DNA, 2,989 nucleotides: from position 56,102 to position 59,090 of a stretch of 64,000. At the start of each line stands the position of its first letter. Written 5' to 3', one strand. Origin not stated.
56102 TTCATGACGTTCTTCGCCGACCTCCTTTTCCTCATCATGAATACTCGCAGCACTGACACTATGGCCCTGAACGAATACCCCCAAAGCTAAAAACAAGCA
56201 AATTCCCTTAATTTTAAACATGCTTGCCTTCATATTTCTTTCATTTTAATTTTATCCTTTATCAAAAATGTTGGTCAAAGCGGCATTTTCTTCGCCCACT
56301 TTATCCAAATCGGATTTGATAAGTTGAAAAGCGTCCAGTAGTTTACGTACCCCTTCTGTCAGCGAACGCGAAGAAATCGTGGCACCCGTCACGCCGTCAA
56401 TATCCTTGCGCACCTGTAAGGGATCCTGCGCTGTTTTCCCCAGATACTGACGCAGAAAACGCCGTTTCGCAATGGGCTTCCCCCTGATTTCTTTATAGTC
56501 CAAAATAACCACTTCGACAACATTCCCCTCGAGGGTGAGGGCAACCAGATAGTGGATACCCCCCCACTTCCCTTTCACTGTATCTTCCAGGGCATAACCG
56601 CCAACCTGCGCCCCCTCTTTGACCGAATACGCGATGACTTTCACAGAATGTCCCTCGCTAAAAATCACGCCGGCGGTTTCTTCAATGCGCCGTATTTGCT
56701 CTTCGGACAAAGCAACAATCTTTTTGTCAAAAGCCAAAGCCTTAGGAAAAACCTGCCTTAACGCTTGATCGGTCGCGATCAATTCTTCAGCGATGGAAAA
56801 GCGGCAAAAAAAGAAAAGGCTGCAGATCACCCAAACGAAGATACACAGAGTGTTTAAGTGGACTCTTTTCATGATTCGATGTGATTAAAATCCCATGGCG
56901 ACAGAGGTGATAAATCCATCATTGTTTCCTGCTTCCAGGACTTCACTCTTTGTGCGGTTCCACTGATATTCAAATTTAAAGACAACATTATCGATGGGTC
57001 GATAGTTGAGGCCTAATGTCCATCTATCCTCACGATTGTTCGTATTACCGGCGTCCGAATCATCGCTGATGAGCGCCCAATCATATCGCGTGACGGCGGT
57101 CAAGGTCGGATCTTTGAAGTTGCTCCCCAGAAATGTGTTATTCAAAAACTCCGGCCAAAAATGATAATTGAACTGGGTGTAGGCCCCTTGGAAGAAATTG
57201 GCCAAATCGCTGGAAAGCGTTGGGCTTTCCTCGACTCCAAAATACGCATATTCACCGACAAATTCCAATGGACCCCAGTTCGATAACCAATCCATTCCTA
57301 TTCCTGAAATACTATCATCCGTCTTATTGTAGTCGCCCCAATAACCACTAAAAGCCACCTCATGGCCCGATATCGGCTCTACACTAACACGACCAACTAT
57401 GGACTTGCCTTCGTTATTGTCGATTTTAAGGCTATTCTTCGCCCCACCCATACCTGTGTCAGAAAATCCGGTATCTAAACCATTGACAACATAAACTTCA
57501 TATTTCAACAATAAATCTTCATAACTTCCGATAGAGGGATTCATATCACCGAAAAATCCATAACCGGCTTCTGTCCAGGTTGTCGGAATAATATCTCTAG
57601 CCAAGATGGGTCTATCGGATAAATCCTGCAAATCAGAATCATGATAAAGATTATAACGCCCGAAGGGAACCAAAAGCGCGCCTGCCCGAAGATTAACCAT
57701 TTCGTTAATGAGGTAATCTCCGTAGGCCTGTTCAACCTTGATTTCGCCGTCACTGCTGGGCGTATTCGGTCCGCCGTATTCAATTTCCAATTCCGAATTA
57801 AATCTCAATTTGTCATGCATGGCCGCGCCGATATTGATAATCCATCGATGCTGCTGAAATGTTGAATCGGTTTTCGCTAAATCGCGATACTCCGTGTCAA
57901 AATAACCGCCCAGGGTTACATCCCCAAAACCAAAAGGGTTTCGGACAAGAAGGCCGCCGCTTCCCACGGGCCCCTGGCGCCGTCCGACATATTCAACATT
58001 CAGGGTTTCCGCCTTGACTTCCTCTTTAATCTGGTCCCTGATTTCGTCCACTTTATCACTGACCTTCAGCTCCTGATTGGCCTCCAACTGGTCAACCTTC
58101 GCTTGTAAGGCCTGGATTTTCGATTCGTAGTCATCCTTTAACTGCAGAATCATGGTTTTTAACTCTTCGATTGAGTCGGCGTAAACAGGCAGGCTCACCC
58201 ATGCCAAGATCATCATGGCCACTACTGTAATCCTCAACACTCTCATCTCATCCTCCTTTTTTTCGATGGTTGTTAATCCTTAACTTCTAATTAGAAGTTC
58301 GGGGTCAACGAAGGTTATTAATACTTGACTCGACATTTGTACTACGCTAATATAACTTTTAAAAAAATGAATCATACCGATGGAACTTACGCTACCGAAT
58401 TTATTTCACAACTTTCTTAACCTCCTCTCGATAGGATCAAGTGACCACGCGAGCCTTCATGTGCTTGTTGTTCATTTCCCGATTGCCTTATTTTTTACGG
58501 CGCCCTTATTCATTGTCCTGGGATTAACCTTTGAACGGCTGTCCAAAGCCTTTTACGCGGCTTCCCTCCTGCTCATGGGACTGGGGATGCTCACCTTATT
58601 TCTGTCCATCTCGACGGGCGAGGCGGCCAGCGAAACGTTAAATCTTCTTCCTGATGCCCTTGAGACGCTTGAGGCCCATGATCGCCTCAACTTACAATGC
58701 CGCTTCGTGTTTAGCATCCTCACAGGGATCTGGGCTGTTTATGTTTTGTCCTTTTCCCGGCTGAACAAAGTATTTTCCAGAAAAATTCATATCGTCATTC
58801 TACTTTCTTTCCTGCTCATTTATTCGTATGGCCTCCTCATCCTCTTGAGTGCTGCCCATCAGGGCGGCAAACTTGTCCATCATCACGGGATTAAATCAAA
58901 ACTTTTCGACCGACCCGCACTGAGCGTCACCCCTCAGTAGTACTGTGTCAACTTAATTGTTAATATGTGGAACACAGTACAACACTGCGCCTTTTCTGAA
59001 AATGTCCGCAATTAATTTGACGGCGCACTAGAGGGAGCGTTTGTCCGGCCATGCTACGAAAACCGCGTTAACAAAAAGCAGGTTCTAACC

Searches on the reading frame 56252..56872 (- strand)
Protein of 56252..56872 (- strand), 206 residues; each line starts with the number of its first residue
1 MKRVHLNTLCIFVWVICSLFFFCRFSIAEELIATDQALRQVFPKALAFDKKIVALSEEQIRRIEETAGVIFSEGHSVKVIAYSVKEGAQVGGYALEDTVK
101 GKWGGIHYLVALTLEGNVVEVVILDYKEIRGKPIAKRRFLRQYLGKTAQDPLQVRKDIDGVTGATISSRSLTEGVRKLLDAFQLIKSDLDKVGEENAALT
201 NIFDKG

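Call 12: search_protein_families(library=pfam, proteins=[window:56252-56872:-], max_evalue=0.001)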
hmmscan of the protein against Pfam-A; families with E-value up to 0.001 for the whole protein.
window:56252-56872:- (206 aa): 1 family
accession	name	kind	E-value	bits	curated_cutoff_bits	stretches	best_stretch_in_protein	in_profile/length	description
PF04205.19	FMN_bind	-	7.2e-11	43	22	1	101-179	1-76/77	FMN-binding domain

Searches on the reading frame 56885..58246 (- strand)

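Call 12: search_protein_families(library=pfam, proteins=[window:56885-58246:-], max_evalue=0.001)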
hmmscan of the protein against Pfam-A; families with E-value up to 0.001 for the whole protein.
window:56885-58246:- (453 aa): 1 family
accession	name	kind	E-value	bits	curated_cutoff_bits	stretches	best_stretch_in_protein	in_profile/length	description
PF07396.17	Porin_O_P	-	1.7e-09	37.8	20.9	1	119-292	17-166/370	Phosphate-selective porin O and P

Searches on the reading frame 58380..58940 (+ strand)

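Call 12: search_protein_families(library=pfam, proteins=[window:58380-58940:+], max_evalue=0.001)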
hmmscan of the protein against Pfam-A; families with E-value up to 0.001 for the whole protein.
window:58380-58940:+ (186 aa): 1 family
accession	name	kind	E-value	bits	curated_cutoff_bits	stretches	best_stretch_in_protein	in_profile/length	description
PF09990.14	DUF2231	-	3.4e-08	34.1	26.4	1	25-173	3-137/139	Predicted membrane protein (DUF2231)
